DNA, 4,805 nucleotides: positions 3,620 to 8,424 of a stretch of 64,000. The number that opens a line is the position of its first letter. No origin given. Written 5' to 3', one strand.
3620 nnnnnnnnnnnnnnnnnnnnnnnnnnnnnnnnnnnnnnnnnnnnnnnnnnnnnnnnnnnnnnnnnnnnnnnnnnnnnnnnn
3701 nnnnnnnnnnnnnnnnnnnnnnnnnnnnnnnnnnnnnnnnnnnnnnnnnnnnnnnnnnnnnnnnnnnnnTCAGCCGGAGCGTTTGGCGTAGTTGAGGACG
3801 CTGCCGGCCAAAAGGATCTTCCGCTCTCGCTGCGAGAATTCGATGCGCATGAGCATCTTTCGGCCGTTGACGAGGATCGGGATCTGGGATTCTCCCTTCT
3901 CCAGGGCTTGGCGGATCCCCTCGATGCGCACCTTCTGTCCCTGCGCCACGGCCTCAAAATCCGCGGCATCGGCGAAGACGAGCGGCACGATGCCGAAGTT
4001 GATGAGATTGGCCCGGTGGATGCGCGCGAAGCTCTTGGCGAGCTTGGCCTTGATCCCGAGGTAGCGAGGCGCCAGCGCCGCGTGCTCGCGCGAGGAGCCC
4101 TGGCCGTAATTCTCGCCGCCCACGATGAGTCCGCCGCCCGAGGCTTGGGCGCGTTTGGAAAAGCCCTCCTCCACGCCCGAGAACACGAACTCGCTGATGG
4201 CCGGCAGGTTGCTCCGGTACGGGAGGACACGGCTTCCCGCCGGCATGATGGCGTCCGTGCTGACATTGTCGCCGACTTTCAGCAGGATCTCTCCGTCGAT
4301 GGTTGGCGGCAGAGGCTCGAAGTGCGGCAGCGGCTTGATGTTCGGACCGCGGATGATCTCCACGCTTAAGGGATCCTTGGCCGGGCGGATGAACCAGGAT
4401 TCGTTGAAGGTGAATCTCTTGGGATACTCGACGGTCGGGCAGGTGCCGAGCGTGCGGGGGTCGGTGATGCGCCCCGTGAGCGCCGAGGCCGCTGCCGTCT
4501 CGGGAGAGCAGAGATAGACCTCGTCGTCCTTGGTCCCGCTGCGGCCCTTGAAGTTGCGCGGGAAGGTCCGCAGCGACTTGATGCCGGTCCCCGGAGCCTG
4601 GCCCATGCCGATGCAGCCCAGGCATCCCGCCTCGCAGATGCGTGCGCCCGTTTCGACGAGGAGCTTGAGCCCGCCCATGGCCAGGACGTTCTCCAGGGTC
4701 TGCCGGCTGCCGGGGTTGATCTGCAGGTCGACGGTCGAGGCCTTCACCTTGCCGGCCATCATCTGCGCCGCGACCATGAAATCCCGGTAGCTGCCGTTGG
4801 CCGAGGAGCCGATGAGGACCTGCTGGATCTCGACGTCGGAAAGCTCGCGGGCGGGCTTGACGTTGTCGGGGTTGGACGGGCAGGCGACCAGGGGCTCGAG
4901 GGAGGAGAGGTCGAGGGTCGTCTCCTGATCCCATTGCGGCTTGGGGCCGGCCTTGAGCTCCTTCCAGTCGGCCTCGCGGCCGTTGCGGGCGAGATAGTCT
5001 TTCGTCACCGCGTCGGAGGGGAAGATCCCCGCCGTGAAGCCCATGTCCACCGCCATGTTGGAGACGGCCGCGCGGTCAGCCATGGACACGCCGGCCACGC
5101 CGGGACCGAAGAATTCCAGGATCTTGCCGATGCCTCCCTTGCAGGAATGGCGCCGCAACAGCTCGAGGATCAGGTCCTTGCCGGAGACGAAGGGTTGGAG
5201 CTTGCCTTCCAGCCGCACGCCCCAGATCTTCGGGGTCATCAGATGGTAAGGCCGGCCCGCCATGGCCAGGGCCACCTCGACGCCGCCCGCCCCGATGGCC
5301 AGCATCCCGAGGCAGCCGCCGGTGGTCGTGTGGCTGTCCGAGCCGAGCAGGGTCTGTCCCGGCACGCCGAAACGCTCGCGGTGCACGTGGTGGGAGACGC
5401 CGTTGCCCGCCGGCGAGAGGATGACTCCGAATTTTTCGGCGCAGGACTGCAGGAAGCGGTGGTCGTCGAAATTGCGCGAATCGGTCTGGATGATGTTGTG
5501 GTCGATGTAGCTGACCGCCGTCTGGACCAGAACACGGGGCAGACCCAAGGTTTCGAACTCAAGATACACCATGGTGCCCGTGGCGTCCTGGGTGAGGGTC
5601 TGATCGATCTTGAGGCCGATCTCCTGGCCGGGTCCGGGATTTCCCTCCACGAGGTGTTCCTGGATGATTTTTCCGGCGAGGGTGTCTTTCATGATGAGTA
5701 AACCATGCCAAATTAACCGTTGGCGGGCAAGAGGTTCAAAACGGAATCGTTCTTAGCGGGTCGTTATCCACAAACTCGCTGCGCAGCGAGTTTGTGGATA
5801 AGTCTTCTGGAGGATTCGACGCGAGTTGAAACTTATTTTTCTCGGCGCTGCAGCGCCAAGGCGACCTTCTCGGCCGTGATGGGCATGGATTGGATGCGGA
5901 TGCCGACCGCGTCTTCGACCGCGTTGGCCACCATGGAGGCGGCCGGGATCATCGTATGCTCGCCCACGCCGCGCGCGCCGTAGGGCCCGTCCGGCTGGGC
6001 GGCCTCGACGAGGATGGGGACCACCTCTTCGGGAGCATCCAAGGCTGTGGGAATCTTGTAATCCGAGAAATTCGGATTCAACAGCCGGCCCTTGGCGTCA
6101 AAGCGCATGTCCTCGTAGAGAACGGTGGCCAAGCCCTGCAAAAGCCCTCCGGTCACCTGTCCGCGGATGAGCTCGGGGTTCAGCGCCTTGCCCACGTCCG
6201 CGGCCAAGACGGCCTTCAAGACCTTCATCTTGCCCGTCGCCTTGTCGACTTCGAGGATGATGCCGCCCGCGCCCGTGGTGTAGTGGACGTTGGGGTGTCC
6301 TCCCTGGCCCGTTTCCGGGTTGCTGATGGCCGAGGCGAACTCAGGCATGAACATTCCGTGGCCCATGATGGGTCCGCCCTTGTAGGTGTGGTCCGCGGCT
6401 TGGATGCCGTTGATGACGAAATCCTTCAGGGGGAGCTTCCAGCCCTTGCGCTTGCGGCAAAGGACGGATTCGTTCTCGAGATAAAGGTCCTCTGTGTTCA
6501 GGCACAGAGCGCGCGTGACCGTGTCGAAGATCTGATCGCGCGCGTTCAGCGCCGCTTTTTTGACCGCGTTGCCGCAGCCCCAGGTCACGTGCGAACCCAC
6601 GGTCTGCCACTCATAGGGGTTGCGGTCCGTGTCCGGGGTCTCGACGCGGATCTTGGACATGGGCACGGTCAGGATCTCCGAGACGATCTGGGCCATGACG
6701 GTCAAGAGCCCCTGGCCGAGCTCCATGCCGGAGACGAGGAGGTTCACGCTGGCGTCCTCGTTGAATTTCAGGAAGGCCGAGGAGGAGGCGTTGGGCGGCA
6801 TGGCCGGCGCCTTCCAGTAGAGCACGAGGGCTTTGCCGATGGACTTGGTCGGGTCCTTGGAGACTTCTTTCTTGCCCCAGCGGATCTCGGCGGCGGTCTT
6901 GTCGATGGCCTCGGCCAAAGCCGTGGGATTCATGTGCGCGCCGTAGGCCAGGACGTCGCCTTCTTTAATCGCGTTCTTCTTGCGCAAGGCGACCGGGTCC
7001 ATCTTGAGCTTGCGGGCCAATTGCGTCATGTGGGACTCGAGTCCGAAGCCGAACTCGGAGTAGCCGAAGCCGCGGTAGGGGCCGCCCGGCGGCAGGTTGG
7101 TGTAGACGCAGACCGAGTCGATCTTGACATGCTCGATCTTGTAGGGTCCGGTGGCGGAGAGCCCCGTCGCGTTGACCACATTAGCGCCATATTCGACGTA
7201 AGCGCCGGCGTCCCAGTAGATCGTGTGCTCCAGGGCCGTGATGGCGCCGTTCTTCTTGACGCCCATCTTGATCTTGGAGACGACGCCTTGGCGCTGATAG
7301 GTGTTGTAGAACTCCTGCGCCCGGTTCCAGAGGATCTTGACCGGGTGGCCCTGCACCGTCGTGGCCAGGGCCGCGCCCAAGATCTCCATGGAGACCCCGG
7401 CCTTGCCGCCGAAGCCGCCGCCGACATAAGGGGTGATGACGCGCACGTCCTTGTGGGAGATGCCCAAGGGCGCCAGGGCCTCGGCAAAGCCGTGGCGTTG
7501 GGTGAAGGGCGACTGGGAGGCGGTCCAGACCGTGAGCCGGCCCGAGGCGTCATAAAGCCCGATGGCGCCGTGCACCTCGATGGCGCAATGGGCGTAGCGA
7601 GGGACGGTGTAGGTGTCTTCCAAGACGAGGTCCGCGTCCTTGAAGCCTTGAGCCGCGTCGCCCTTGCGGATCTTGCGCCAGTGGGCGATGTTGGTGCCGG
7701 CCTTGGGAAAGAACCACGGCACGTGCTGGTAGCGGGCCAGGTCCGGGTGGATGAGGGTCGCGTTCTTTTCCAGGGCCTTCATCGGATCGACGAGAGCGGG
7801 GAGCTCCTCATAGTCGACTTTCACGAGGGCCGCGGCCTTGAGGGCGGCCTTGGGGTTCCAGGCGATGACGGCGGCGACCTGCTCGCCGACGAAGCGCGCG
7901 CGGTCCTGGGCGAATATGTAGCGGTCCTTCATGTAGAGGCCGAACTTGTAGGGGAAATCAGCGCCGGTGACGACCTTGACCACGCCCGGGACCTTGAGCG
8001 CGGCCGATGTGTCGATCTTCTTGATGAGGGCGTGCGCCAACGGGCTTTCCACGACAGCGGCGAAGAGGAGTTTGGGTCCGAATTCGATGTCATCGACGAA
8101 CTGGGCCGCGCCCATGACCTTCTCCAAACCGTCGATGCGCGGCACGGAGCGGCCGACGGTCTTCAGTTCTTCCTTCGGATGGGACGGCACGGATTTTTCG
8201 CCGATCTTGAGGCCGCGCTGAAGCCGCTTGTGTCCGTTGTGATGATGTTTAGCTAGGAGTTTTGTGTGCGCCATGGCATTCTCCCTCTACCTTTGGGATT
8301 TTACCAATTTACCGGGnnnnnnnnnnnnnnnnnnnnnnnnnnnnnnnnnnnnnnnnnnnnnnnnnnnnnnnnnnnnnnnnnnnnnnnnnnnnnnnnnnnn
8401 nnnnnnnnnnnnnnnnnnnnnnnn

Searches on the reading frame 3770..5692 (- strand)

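Call 8: search_protein_families(library=pfam, proteins=[window:3770-5692:-])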
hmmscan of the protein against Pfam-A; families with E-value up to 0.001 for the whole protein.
window:3770-5692:- (640 aa): 2 families
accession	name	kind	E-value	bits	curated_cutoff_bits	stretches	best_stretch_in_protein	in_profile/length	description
PF00330.25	Aconitase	-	1.6e-92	311.4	28.7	2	8-281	2-303/463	Aconitase family (aconitate hydratase)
PF00694.25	Aconitase_C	-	2.2e-21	77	22.8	1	522-575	77-130/131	Aconitase C-terminal domain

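Call 76: search_protein_families(library=ncbifam, proteins=[window:3770-5692:-], max_evalue=0.01)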
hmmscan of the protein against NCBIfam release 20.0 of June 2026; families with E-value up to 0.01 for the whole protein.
window:3770-5692:- (640 aa): 26 families (the best 25 are shown)
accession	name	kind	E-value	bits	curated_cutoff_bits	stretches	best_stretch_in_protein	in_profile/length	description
NF005558.0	PRK07229.1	equivalog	1.1e-266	886.6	612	1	1-638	1-643/647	aconitate hydratase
TIGR01342.1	acon_putative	hypoth_equivalog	1.3e-240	800.1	719.15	1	4-638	1-647/655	putative aconitate hydratase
NF001614.1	PRK00402.1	subfamily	5.5e-99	331.6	385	1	4-413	2-415/415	aconitase/3-isopropylmalate dehydratase large subunit family protein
TIGR01340.1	aconitase_mito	equivalog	6.1e-90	302.6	825.35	2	24-507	51-589/745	aconitate hydratase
TIGR02086.1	IPMI_arch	subfamily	8.5e-89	298.1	410.15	1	4-413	2-410/411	3-isopropylmalate dehydratase/homoaconitate hydratase family large subunit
TIGR01343.1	hacA_fam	subfamily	2.7e-85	286.4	385.7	1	4-413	1-412/412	homoaconitate hydratase family protein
NF008503.0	PRK11413.1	equivalog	4.8e-75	253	641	3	2-284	34-314/753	hydratase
TIGR02083.1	LEU2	equivalog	4.9e-69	233.3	610.65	1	4-414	2-418/419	3-isopropylmalate dehydratase large subunit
NF040615.1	HacA_Meth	equivalog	9.9e-67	225.4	550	1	4-411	2-417/419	homoaconitase large subunit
NF006757.0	PRK09277.1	subfamily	5.7e-66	222.8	686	3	63-282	143-386/888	aconitate hydratase AcnA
NF004016.0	PRK05478.1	subfamily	2.6e-63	214.2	510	2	1-278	2-298/468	3-isopropylmalate dehydratase large subunit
NF009520.0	PRK12881.1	subfamily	1.6e-62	211.5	905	3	63-279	141-383/893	aconitate hydratase AcnA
NF009116.0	PRK12466.1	subfamily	3e-61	207.4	531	2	2-279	4-301/472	3-isopropylmalate dehydratase large subunit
TIGR01341.1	aconitase_1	equivalog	1.3e-59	201.8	945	3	113-284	189-372/876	aconitate hydratase AcnA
TIGR00170.1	leuC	equivalog_domain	1.8e-52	178.5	560.25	2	1-280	1-299/466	3-isopropylmalate dehydratase large subunit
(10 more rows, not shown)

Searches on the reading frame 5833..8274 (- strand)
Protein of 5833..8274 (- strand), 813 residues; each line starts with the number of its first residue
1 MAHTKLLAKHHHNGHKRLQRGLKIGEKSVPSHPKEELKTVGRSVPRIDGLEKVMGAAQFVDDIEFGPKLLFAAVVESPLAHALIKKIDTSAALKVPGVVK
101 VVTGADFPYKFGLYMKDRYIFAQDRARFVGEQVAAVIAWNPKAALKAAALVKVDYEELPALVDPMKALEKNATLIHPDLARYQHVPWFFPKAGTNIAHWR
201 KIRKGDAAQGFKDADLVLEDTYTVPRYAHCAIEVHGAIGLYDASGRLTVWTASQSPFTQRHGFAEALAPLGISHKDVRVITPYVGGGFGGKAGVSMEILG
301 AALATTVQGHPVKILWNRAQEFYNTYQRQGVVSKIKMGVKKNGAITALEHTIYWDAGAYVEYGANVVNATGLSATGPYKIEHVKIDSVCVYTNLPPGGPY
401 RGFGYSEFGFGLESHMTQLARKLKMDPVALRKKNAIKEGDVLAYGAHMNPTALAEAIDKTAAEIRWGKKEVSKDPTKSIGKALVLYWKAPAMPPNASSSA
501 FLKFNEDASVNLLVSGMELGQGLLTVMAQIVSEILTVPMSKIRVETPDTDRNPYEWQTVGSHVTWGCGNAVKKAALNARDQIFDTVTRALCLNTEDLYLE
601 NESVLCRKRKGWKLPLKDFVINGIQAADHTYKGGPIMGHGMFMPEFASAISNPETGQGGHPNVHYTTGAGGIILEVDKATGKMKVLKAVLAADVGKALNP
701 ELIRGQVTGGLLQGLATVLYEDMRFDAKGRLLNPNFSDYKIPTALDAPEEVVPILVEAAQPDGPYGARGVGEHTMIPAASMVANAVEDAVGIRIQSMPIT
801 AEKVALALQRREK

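Call 8: search_protein_families(library=pfam, proteins=[window:5833-8274:-])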
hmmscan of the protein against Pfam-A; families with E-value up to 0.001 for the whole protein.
window:5833-8274:- (813 aa): 3 families
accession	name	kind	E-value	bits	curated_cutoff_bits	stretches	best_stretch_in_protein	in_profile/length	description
PF02738.23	MoCoBD_1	-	6.6e-75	251.8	27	1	189-435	2-244/244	Molybdopterin cofactor-binding domain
PF20256.3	MoCoBD_2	-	5e-65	220.3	27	1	469-748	13-283/283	Molybdopterin cofactor-binding domain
PF01315.27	Ald_Xan_dh_C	-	1.4e-27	96.6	31.3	1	55-159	2-110/110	Aldehyde oxidase and xanthine dehydrogenase, a/b hammerhead domain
